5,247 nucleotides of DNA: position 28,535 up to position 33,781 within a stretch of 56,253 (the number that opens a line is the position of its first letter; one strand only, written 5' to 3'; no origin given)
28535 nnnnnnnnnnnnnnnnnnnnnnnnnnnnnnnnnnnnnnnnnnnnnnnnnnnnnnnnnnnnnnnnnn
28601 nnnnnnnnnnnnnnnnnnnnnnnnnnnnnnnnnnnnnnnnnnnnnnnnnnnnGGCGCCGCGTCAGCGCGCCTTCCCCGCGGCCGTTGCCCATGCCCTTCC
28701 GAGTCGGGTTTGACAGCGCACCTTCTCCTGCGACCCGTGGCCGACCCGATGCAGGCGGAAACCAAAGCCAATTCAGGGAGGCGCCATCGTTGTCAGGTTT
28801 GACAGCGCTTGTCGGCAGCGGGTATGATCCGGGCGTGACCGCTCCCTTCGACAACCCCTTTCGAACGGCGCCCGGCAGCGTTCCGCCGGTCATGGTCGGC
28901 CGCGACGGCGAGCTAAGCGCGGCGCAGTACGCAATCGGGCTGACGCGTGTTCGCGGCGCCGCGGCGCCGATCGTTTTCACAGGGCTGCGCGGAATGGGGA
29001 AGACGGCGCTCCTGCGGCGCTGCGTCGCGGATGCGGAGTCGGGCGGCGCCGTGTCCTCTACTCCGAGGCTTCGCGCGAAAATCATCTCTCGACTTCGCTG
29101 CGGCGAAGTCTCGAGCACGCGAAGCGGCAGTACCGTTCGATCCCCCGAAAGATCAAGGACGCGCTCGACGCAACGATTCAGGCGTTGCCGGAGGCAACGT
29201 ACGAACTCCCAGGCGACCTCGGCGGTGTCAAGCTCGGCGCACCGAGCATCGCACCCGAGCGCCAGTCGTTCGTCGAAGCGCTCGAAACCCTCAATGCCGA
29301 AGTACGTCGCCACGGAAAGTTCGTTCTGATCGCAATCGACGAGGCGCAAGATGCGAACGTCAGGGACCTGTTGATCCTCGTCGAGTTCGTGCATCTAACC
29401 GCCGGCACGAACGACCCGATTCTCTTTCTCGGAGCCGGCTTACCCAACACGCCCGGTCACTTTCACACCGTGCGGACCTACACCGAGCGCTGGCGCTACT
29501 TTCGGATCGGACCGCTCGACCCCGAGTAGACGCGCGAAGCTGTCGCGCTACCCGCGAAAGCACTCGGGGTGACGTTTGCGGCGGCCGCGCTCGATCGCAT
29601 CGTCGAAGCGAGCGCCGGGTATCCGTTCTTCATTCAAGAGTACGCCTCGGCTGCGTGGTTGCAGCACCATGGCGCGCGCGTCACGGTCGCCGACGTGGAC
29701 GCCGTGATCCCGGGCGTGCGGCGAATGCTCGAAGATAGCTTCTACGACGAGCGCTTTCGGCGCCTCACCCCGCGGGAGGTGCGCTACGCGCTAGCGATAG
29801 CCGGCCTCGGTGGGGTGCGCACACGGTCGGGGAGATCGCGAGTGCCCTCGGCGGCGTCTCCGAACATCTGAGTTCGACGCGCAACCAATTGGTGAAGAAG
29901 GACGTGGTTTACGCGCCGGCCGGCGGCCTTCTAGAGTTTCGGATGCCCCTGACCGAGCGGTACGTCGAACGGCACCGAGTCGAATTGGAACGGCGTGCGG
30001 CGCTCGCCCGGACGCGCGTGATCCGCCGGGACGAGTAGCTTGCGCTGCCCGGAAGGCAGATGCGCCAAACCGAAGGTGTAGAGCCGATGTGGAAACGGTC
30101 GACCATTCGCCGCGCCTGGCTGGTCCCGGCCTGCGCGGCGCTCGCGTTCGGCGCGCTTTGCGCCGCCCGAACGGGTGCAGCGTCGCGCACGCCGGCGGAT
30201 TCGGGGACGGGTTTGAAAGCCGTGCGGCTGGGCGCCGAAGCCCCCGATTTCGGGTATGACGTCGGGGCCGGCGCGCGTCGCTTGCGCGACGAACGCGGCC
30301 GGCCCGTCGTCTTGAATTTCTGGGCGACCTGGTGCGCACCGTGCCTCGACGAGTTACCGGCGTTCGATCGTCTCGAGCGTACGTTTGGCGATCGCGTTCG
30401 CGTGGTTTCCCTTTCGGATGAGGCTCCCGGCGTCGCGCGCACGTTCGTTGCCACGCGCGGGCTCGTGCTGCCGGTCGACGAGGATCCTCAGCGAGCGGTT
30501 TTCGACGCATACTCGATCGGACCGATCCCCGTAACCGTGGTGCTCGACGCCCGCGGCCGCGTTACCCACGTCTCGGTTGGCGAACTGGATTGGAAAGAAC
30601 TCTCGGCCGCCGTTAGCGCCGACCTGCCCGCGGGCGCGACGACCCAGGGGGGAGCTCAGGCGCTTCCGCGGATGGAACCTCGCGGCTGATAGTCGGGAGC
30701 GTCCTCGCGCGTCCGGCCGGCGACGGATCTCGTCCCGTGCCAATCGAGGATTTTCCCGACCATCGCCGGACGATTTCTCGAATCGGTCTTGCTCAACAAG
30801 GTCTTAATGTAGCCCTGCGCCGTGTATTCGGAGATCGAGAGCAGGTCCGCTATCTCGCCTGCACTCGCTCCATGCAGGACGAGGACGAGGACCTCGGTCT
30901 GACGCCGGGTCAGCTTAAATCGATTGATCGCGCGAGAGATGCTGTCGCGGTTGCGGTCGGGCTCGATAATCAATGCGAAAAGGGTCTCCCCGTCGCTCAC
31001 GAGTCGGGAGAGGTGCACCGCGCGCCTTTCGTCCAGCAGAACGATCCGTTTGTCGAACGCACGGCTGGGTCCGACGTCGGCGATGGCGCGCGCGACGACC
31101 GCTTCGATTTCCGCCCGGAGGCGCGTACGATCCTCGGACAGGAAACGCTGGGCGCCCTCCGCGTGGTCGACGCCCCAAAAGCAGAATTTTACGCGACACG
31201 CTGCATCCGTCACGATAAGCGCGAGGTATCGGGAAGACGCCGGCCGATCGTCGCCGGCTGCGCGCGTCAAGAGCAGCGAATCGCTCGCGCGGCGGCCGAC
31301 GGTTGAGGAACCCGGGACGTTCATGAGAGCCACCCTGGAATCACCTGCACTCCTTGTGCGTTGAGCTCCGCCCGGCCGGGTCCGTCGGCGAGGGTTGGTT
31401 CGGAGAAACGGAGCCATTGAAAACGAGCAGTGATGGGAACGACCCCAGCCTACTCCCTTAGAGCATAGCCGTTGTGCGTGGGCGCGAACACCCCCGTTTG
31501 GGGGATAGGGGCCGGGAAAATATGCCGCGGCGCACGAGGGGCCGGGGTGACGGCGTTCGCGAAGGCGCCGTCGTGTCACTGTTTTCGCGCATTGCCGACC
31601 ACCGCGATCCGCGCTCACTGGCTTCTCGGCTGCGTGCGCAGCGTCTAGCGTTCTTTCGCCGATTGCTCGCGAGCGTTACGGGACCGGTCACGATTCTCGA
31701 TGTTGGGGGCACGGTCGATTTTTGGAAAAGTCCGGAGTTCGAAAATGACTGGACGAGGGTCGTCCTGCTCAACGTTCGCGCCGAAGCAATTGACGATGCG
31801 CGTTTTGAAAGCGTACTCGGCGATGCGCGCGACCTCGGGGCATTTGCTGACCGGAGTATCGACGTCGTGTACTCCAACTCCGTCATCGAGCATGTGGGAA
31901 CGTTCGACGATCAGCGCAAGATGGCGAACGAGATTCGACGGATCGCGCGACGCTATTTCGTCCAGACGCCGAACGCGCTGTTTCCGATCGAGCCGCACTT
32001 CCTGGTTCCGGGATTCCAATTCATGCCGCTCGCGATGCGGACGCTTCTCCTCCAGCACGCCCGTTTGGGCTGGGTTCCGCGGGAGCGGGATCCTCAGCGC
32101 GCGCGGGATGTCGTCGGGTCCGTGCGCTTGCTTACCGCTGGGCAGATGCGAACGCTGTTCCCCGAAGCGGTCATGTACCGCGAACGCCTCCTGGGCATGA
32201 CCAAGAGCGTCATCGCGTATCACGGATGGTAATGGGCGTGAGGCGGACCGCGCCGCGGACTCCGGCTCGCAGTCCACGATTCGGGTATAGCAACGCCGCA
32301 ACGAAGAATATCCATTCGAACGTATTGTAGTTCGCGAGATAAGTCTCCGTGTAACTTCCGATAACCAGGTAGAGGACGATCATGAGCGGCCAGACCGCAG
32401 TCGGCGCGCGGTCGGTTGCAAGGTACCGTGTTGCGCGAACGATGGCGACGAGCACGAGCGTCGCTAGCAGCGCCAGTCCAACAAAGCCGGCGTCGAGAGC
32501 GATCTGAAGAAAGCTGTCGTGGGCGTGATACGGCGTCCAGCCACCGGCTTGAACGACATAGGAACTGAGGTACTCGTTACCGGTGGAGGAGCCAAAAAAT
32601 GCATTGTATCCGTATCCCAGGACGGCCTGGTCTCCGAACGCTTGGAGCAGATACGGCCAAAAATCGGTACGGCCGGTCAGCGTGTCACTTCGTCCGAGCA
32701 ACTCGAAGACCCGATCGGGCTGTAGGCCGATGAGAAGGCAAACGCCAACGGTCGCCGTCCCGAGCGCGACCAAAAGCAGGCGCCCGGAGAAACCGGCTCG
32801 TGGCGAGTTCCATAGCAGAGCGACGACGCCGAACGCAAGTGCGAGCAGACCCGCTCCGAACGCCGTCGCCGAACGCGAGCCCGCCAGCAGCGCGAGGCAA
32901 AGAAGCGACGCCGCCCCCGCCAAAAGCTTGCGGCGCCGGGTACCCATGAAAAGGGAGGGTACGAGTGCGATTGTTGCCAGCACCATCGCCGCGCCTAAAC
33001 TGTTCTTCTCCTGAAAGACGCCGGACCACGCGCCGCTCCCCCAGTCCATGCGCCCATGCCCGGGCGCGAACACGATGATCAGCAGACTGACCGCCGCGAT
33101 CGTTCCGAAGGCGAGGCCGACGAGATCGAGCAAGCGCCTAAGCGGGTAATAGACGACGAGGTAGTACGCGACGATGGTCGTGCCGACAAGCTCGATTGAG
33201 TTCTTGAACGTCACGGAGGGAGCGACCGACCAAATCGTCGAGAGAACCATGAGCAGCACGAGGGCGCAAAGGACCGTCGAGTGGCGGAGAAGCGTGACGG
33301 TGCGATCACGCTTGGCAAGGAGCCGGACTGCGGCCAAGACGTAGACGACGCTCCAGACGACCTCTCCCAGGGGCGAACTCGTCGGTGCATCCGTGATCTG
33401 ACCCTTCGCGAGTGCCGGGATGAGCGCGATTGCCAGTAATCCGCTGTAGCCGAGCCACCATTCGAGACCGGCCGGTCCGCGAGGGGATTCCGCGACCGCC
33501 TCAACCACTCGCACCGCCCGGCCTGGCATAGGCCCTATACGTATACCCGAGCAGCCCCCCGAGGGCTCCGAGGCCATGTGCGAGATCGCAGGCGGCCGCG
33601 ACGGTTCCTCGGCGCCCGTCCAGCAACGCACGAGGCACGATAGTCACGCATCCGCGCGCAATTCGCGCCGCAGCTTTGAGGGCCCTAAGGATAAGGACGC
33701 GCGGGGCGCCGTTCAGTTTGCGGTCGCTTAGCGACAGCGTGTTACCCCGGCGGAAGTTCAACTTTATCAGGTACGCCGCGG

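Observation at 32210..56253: Assembly line and Wzx/Wzy polysaccharide machinery form one 24-kb co-directional block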

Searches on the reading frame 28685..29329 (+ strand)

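Call 73: search_protein_families(library=pfam, proteins=[window:28685-29329:+], max_evalue=0.1)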
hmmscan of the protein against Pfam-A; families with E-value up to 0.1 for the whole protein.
window:28685-29329:+ (214 aa): 4 families
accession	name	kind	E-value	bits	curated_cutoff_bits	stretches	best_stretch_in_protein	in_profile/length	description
PF13191.12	AAA_16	-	0.00063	20.7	32.6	1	71-125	3-57/167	AAA ATPase domain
PF01637.24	ATPase_2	-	0.019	15.2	33.2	1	90-119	17-46/225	ATPase domain predominantly from Archaea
PF13401.12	AAA_22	-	0.091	13.5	27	0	93-119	5-31/130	AAA domain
PF05729.18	NACHT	-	0.096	13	26.7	0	95-121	2-28/167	NACHT domain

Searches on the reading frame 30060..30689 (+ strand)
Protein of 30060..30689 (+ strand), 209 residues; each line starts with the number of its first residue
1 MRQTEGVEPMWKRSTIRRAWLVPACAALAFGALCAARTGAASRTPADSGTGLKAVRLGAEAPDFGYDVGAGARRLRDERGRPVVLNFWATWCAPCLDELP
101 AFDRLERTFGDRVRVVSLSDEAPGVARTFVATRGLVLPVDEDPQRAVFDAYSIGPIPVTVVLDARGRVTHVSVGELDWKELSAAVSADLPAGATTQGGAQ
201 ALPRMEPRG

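Call 73: search_protein_families(library=pfam, proteins=[window:30060-30689:+], max_evalue=0.1)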
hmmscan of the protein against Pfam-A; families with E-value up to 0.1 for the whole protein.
window:30060-30689:+ (209 aa): 6 families
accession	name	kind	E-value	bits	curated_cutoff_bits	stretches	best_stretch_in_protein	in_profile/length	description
PF00578.27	AhpC-TSA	-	2.7e-18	66.5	26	1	58-170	2-123/124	AhpC/TSA family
PF08534.16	Redoxin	-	4.6e-14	52.9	26.6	1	58-182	3-142/148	Redoxin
PF13905.12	Thioredoxin_8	-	5.7e-09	36.6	27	1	80-168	1-94/94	Thioredoxin-like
PF00085.26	Thioredoxin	-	1.2e-06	28.9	23.5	1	81-118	19-56/103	Thioredoxin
PF13098.12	Thioredoxin_2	-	0.0086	16.8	27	1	78-184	3-103/104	Thioredoxin-like domain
PF00837.23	T4_deiodinase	-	0.027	14.2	27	1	80-111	102-133/237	Iodothyronine deiodinase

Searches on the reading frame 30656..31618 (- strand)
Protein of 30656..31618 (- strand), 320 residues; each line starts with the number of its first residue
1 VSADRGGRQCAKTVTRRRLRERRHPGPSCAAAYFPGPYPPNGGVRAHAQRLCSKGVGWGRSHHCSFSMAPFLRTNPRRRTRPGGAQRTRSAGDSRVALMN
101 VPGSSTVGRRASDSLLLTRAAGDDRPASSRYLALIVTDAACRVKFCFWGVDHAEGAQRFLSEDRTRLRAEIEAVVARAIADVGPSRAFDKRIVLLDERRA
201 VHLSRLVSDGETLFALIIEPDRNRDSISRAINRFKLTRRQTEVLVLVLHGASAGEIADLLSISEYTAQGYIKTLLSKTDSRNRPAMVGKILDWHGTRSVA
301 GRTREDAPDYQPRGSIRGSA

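Call 5: search_protein_families(library=pfam, proteins=[window:30656-31618:-])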
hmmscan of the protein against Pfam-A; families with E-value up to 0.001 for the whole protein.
window:30656-31618:- (320 aa): 1 family
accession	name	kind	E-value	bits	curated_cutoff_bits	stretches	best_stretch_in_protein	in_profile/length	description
PF00196.25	GerE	-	2e-07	30.9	23.5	1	236-286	3-53/57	Bacterial regulatory proteins, luxR family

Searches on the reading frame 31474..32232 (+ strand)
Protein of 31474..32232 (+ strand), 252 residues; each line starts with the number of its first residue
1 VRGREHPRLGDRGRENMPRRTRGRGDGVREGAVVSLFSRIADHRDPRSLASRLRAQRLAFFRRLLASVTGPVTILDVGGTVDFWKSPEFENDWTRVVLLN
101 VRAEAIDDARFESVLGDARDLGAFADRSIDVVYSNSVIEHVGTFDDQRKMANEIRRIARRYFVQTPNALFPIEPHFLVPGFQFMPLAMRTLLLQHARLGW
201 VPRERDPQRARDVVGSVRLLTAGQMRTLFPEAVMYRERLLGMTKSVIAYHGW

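Call 73: search_protein_families(library=pfam, proteins=[window:31474-32232:+], max_evalue=0.1)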
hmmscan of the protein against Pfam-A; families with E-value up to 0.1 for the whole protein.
window:31474-32232:+ (252 aa): 3 families
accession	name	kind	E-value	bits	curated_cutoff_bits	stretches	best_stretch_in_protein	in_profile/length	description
PF08241.18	Methyltransf_11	-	2.3e-08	35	21.2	1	94-159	19-88/95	Methyltransferase domain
PF13649.12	Methyltransf_25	-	0.00082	20.5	27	1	104-159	40-94/97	Methyltransferase domain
PF08242.18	Methyltransf_12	-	0.025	15.7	30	1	115-158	52-92/98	Methyltransferase domain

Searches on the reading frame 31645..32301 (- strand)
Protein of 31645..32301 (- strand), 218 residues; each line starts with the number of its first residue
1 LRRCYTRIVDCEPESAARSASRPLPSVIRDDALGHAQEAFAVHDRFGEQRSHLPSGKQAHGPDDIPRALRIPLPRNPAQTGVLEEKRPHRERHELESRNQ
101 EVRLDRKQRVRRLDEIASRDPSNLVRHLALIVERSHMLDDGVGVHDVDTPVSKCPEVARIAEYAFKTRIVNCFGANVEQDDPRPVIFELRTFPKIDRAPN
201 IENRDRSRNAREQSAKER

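Call 5: search_protein_families(library=pfam, proteins=[window:31645-32301:-])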
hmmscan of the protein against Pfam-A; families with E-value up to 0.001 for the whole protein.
window:31645-32301:- (218 aa): 0 families

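Call 23: search_protein_families(library=ncbifam, proteins=[window:31645-32301:-], max_evalue=0.01)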
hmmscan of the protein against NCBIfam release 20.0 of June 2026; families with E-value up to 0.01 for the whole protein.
window:31645-32301:- (218 aa): 0 families

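Call 53: search_protein_families(library=pfam, proteins=[window:31645-32301:-], max_evalue=1)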
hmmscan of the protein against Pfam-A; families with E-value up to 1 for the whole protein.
window:31645-32301:- (218 aa): 0 families

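Call 73: search_protein_families(library=pfam, proteins=[window:31645-32301:-], max_evalue=0.1)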
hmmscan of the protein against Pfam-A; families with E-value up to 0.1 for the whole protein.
window:31645-32301:- (218 aa): 0 families

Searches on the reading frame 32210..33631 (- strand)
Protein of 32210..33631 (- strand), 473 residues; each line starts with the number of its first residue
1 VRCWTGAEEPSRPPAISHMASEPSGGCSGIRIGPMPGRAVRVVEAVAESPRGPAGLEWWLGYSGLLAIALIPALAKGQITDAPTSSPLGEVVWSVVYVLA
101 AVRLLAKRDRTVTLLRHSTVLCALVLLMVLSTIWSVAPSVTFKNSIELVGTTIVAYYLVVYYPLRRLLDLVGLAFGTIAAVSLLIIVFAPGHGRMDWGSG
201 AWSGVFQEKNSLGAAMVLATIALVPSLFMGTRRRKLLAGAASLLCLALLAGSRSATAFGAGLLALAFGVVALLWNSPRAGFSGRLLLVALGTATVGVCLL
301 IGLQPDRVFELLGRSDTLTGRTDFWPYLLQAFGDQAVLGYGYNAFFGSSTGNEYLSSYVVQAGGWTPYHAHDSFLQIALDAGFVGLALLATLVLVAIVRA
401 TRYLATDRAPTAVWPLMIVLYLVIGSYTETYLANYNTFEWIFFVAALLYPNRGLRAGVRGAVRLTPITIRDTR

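Call 5: search_protein_families(library=pfam, proteins=[window:32210-33631:-])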
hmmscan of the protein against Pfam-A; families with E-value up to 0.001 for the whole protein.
window:32210-33631:- (473 aa): 1 family
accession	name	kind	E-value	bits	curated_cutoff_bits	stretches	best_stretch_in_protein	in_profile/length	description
PF04932.20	Wzy_C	-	3.6e-14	53.3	31.7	1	240-389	3-148/149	O-Antigen ligase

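Call 23: search_protein_families(library=ncbifam, proteins=[window:32210-33529:-], max_evalue=0.01)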
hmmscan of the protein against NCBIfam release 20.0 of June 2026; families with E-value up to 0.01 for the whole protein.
window:32210-33529:- (439 aa): 0 families
